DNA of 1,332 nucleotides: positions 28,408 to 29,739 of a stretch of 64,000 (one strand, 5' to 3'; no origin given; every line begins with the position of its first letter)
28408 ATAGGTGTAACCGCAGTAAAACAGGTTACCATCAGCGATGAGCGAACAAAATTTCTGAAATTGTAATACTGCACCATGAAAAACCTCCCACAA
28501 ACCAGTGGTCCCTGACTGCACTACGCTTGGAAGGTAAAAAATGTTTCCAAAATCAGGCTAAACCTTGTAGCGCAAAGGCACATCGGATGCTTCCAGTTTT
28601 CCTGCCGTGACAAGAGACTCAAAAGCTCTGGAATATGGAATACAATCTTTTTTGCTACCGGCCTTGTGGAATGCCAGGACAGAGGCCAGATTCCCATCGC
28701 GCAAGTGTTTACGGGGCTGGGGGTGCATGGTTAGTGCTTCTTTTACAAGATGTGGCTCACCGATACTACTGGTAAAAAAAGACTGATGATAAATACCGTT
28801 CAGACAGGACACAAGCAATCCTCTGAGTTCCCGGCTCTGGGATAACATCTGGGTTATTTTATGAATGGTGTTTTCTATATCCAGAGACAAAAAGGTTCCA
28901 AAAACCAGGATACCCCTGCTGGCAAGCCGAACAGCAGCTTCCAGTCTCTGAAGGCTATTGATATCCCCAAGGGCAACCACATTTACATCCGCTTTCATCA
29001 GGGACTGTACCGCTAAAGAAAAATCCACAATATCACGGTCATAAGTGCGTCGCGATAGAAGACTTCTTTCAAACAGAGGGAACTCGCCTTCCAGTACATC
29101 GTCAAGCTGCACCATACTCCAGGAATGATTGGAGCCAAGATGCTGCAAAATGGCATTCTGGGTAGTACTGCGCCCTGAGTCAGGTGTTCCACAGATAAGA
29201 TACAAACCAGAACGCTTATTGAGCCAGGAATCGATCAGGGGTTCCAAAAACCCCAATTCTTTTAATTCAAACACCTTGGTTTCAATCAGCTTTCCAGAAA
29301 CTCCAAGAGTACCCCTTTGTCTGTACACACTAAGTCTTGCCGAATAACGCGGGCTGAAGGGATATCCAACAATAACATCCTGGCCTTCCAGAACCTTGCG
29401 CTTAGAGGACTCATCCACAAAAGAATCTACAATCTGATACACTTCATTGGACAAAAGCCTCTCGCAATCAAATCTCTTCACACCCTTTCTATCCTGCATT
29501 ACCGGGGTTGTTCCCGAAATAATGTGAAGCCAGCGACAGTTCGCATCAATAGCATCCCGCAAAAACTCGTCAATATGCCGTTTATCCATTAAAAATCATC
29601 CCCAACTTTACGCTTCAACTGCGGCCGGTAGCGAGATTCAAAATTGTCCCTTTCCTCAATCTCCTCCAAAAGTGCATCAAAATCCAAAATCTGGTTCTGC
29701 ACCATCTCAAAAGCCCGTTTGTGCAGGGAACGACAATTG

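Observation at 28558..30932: Tandem, translationally coupled PilT-family paralogs that both carry inactivating-looking substitutions in the catalytic motifs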

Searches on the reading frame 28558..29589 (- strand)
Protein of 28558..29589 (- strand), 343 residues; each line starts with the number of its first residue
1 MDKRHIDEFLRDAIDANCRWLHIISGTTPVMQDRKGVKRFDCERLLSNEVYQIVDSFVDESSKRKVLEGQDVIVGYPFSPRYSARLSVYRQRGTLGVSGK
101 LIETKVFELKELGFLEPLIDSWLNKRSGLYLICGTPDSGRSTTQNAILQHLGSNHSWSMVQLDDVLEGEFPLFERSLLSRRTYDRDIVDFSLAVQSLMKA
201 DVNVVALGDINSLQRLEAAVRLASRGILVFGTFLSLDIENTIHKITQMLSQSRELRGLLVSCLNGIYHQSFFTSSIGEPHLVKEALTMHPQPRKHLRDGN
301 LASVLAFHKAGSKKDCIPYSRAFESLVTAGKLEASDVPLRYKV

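Call 4: search_protein_families(library=pfam, proteins=[window:28558-29589:-], max_evalue=0.01)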
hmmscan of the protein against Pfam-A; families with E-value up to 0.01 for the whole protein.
window:28558-29589:- (343 aa): 1 family
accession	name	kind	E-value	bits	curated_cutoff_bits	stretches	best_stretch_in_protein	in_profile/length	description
PF00437.27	T2SSE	-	9.3e-10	38.1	24.9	1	108-269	120-275/370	Type II/IV secretion system protein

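Call 5: search_protein_families(library=ncbifam, proteins=[window:28558-29589:-], max_evalue=0.01)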
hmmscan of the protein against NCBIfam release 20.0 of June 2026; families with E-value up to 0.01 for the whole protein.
window:28558-29589:- (343 aa): 8 families
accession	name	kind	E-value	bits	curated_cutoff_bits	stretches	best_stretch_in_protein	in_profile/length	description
TIGR01420.1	pilT_fam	subfamily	3.3e-37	128.5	319.1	1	6-333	2-330/343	PilT/PilU family type 4a pilus ATPase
TIGR02525.1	plasmid_TraJ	equivalog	5.9e-16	58.4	368.3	1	89-299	112-325/372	plasmid transfer ATPase TraJ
NF041000.1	ATPase_ComGA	equivalog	7.1e-11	41.6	300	1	119-260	120-257/267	competence type IV pilus ATPase ComGA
NF053534.1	T4PilAsmATPsTfpB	equivalog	3.4e-08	32.3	850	1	106-248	312-452/584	type IV pilus assembly ATPase TfpB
TIGR02538.1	type_IV_pilB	equivalog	3.6e-07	29.2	675.65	1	110-248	296-432/564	type IV-A pilus assembly ATPase PilB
TIGR02533.1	type_II_gspE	equivalog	9e-07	27.9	630.25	1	104-248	217-359/486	type II secretion system ATPase GspE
NF007755.0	PRK10436.1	equivalog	2.7e-06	26.3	617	1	105-249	194-336/465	type II secretion system protein GspE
TIGR02524.1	dot_icm_DotB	equivalog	0.00049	19.4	463.3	1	3-252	3-263/358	Dot/Icm type IV secretion system ATPase DotB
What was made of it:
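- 28558..29589 (-): Gene B: 343-aa PilT-like protein, the more degenerate partner. PF00437 38.1 bits; TIGR01420 128.5 bits (calls 4, 5).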

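Call 7: search_solved_structures(query=window:28558-29589:-, show_alignments=2, max_evalue=0.001)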
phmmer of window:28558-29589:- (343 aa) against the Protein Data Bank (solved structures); distinct sequences matched with E-value up to 0.001: 23.
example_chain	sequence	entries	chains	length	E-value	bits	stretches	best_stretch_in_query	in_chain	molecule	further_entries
2ewv_A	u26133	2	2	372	6.7e-29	104.4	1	6-313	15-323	twitching motility protein PilT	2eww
2gsz_A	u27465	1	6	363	8e-29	104.1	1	6-313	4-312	twitching motility protein PilT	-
5fl3_A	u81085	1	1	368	3.6e-24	88.8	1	3-300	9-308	PILI RETRACTION PROTEIN PILT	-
6ojx_A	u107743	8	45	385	3.8e-23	85.5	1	8-314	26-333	Twitching motility pilus retraction ATPase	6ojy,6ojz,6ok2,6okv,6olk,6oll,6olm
3jvu_A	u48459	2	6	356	4.1e-21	78.8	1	8-331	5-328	Twitching mobility protein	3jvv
5zfq_A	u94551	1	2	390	1.1e-20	77.4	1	8-314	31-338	Twitching motility pilus retraction protein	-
2eyu_A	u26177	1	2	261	7.3e-20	74.7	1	105-313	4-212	twitching motility protein PilT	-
10my_A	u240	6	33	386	1.7e-13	53.7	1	20-336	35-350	PilT/PilU family type 4a pilus ATPase | Twitching motility protein PilT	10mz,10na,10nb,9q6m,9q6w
9n32_A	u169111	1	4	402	6.6e-13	51.8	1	7-336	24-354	PilU protein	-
5it5_F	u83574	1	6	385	1.4e-06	31.1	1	85-262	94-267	ATP binding motif-containing protein PilF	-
5oiu_A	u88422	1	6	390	1.4e-06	31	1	85-262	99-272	Type IV pilus assembly protein PilF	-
6ejf_A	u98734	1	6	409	1.5e-06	30.9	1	85-262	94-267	Type IV pilus assembly protein PilF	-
6gef_A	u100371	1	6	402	3.1e-06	29.9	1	100-252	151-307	Type IV secretion system protein DotB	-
6geb_A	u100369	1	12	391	4e-06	29.5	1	9-258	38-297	DotB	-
4pht_A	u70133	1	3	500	4.6e-06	29.3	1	123-250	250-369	General secretory pathway protein E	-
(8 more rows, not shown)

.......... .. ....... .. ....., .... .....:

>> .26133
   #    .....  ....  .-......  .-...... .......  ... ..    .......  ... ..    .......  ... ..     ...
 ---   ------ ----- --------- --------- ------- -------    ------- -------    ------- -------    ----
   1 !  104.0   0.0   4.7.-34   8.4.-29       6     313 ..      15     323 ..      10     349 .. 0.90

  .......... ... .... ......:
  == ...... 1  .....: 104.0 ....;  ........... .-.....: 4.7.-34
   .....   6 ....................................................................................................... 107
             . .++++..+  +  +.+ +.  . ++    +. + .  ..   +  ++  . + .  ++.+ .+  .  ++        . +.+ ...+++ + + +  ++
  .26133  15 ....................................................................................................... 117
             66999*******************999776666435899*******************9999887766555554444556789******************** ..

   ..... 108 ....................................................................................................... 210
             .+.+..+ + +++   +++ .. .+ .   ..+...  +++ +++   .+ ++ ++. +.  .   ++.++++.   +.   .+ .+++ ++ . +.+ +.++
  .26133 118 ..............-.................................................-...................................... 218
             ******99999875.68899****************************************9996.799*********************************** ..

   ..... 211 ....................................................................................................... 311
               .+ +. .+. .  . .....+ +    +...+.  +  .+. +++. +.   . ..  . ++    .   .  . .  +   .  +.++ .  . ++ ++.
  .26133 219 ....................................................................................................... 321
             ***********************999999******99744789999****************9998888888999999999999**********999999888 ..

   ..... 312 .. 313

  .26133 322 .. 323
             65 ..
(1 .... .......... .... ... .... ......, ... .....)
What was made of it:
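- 28558..29589 (-): PDB PilT 2ewv E 6.7e-29 (call 7).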

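Call 26: find_homologous_proteins(query=window:28558-29589:-)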
Query window:28558-29589:- (343 aa): 6 proteins with E <= 0.001 among 3959 candidates.
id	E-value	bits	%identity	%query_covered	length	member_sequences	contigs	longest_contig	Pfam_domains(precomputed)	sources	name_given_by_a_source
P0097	2.7e-225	765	100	100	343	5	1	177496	PF00437.27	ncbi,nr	ncbi:MAG: Flp pilus assembly complex ATPase component TadA [Candidatus Cloacimonetes bacterium]|nr:F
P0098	2.0e-120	420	56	99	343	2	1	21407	PF00437.27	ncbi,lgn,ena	-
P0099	7.6e-87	310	42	99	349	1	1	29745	PF00437.27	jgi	jgi:twitching motility protein PilT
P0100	9.6e-21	92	27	79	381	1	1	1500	PF00437.27,PF13604.13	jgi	jgi:twitching motility protein PilT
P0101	7.3e-19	86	25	75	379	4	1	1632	PF00437.27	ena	-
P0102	9.3e-18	83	23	80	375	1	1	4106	PF00437.27,PF13191.13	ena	-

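Call 42: search_protein_representatives(alignment_id=A2)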
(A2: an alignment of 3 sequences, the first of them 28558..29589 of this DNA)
Query: 3 sequences, 343 profile positions. Proteins with E-value up to 0.001 (for the whole library): 19170; up to 1e-10: 6588; up to 1e-30: 356. The best 150 are listed.
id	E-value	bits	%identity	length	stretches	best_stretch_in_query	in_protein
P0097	4.8e-190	647.3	-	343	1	1-343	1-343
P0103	8.3e-126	436.1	-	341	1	5-342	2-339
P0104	2.7e-104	365.3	-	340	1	4-342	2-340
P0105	1.5e-93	330.0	-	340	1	4-343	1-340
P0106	8.7e-88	311.0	-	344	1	5-341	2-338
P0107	1.7e-79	283.8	-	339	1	8-342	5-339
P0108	2.1e-78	280.2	-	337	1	8-342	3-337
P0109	1.1e-76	274.6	-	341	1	5-342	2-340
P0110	1.3e-66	241.5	-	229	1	123-342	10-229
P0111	4.8e-60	219.8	-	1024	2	8-319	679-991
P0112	1.9e-57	211.3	-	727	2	5-312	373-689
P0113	5.3e-56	206.5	-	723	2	4-340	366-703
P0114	2.5e-53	197.7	-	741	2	84-333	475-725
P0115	4.5e-51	190.3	-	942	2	6-338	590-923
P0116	1.0e-48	182.6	-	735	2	17-326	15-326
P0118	2.6e-43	164.8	-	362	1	3-336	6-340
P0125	8.1e-40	153.3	-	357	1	9-336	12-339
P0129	3.8e-39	151.1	-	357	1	16-332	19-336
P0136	3.5e-38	147.9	-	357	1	4-336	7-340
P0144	1.8e-37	145.6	-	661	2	7-276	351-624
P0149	5.5e-37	144.0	-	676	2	5-281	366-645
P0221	1.1e-33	133.2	-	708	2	85-328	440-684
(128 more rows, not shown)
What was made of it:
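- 28558..29589 (-): Family of 9 clusters at 50% identity in an exhaustive search (call 42).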

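Call 46: list_cluster_members(proteins=[P0118, P0125, P0129, P0136, P0149, P0144, P0221, P0103, P0107, P0108])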
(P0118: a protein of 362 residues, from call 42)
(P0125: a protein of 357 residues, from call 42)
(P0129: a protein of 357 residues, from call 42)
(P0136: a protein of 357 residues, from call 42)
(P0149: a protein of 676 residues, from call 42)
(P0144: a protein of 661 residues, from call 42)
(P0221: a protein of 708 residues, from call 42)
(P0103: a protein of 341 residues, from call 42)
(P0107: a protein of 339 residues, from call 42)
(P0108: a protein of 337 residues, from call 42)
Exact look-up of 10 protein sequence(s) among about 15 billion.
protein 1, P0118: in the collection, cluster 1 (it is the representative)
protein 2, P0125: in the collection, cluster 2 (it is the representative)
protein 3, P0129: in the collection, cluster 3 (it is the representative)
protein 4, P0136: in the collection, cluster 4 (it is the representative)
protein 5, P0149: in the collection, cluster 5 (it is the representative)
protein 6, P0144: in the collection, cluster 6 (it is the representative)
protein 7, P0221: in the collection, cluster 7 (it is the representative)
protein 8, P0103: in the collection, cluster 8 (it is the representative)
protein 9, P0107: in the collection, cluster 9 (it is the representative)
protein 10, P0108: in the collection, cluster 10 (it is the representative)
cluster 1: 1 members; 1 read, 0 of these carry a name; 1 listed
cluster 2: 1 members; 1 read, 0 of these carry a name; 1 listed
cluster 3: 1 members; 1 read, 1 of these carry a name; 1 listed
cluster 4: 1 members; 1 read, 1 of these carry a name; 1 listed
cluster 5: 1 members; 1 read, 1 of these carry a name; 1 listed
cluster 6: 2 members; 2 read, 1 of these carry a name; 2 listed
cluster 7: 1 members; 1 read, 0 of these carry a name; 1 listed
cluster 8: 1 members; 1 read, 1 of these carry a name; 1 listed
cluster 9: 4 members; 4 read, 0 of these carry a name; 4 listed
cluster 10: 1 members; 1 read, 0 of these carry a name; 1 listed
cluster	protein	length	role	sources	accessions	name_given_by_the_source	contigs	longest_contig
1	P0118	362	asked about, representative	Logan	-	-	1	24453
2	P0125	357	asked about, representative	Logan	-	-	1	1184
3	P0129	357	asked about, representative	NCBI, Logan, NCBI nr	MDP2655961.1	MAG: ATPase, T2SS/T4P/T4SS family [bacterium] | ATPase, T2SS/T4P/T4SS family [bacterium]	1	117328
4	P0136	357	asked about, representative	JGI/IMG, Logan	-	twitching motility protein PilT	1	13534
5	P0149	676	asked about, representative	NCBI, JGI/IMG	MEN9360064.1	MAG: hypothetical protein RL095_1599 [Verrucomicrobiota bacterium] | twitching motility protein PilT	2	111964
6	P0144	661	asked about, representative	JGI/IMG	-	twitching motility protein PilT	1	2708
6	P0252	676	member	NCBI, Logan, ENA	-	-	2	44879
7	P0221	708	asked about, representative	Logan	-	-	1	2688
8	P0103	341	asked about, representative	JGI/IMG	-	Tfp pilus assembly pilus retraction ATPase PilT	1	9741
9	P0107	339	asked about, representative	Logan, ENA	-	-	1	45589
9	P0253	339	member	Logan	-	-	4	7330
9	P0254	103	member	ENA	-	-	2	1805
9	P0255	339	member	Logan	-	-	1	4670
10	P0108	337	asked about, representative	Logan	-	-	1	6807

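Call 47: find_encoding_contigs(protein=P0107, flank=8000, max_places=2)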
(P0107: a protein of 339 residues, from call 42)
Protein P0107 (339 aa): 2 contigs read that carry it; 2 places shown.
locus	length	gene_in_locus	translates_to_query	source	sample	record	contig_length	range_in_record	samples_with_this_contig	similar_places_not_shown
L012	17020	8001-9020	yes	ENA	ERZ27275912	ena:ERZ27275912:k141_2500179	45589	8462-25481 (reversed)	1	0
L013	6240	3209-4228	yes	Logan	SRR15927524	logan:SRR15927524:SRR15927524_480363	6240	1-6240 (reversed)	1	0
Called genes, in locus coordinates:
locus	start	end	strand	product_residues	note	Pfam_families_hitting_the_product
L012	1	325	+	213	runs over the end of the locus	PF00293:NUDIX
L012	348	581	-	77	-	-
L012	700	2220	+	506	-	PF19290:PmbA_TldD_2nd (faint), PF01523:PmbA_TldD_1st, PF19289:PmbA_TldD_3rd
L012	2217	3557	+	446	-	PF19289:PmbA_TldD_3rd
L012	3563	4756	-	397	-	PF16697:Yop-YscD_cpl, PF00498:FHA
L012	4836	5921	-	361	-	PF01075:Glyco_transf_9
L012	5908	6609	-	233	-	-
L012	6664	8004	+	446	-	PF00437:T2SSE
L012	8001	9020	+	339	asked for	-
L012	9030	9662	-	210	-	-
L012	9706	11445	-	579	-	PF00496:SBP_bac_5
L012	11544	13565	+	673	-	PF22745:Nlig-Ia, PF01653:DNA_ligase_aden, PF03120:OB_DNA_ligase, PF12826:HHH_2, PF14520:HHH_5 (weak), PF00533:BRCT, PF12738:PTCB-BRCT (weak)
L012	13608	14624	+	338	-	PF03796:DnaB_C, PF06745:ATPase (weak), PF13481:AAA_25 (faint)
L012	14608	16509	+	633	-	PF00515:TPR_1 (faint), PF07719:TPR_2 (faint), PF12895:ANAPC3 (faint), PF13174:TPR_6 (faint), PF13176:TPR_7 (faint), PF13181:TPR_8 (faint), PF13371:TPR_9 (faint), PF14559:TPR_19, +13 more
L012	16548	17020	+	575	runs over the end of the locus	PF00664:ABC_membrane, PF02463:SMC_N (faint), PF00005:ABC_tran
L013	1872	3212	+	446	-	PF00437:T2SSE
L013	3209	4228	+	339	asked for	-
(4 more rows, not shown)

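Call 49: find_encoding_contigs(protein=P0109, flank=8000, max_places=1)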
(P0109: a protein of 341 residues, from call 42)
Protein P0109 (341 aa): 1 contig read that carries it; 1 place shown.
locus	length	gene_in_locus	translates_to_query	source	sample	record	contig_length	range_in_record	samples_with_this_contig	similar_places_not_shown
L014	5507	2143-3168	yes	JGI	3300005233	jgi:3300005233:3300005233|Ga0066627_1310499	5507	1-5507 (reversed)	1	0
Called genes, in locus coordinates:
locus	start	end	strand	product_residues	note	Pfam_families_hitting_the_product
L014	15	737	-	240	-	PF13091:PLDc_2 (weak)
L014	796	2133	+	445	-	PF00437:T2SSE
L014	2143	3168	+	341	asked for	PF00437:T2SSE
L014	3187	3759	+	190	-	-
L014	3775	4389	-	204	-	-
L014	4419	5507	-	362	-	?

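Call 50: find_encoding_contigs(protein=P0108, flank=8000, max_places=1)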
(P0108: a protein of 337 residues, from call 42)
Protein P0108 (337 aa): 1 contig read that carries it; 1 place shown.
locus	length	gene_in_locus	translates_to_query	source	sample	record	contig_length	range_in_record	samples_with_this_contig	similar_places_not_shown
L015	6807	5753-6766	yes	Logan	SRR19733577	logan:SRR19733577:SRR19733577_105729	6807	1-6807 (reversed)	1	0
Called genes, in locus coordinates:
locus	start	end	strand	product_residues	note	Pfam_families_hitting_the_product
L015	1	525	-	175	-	?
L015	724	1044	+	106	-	-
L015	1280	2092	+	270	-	-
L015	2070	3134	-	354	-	PF01075:Glyco_transf_9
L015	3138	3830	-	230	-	-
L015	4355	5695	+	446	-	PF00437:T2SSE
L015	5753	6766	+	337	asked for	PF00437:T2SSE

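Call 51: find_encoding_contigs(protein=P0106, flank=8000, max_places=1)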
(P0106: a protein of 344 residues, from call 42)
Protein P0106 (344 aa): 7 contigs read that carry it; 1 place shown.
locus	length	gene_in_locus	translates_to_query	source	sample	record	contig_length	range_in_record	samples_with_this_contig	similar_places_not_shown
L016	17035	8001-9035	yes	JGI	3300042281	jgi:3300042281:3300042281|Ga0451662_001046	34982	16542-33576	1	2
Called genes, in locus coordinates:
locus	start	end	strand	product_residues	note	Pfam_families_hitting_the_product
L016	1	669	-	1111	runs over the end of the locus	-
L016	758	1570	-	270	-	-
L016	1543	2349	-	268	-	PF12804:NTP_transf_3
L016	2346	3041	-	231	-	PF00834:Ribul_P_3_epim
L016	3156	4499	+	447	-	PF14903:WG_beta_rep (faint)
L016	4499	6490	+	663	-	PF00773:RNB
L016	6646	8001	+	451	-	PF00437:T2SSE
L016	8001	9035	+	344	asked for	-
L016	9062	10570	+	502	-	PF02074:Peptidase_M32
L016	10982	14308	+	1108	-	PF14827:dCache_3, PF13426:PAS_9 (faint), PF00989:PAS (faint), PF08448:PAS_4 (weak), PF13188:PAS_8 (faint), PF08448:PAS_4 (weak), PF02518:HATPase_c, PF00072:Response_reg, +1 more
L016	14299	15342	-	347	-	-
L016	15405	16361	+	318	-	-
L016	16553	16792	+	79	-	-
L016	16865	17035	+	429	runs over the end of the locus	-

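Call 61: search_protein_families(library=pfam, proteins=[L012:5908-6609:-, L014:15-737:-, L015:3138-3830:-], max_evalue=1)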
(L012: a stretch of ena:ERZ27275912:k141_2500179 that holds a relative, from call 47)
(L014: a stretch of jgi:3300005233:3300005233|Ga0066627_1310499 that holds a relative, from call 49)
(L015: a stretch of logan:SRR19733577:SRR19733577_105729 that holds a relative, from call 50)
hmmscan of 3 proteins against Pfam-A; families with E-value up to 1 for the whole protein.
L012:5908-6609:- (233 aa): 0 families

L014:15-737:- (240 aa): 2 families
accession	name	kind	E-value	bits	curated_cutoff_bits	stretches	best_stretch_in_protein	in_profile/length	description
PF13091.12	PLDc_2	-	1.3e-06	28.8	27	1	34-152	3-132/132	PLD-like domain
PF24217.1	DUF7436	-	0.0043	17.4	34.2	1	59-158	55-153/153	Family of unknown function (DUF7436)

L015:3138-3830:- (230 aa): 2 families
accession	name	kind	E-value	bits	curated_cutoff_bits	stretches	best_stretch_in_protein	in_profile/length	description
PF13091.12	PLDc_2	-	2.6e-05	24.5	27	1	29-147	3-132/132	PLD-like domain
PF09066.15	B2-adapt-app_C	-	0.085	13.3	22.6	1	142-201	10-71/112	Beta2-adaptin appendage, C-terminal sub-domain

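Call 77: search_protein_families(library=padloc, proteins=[window:28558-29589:-], max_evalue=0.01)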
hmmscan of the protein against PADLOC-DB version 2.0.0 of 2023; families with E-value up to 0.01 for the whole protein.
window:28558-29589:- (343 aa): 0 families
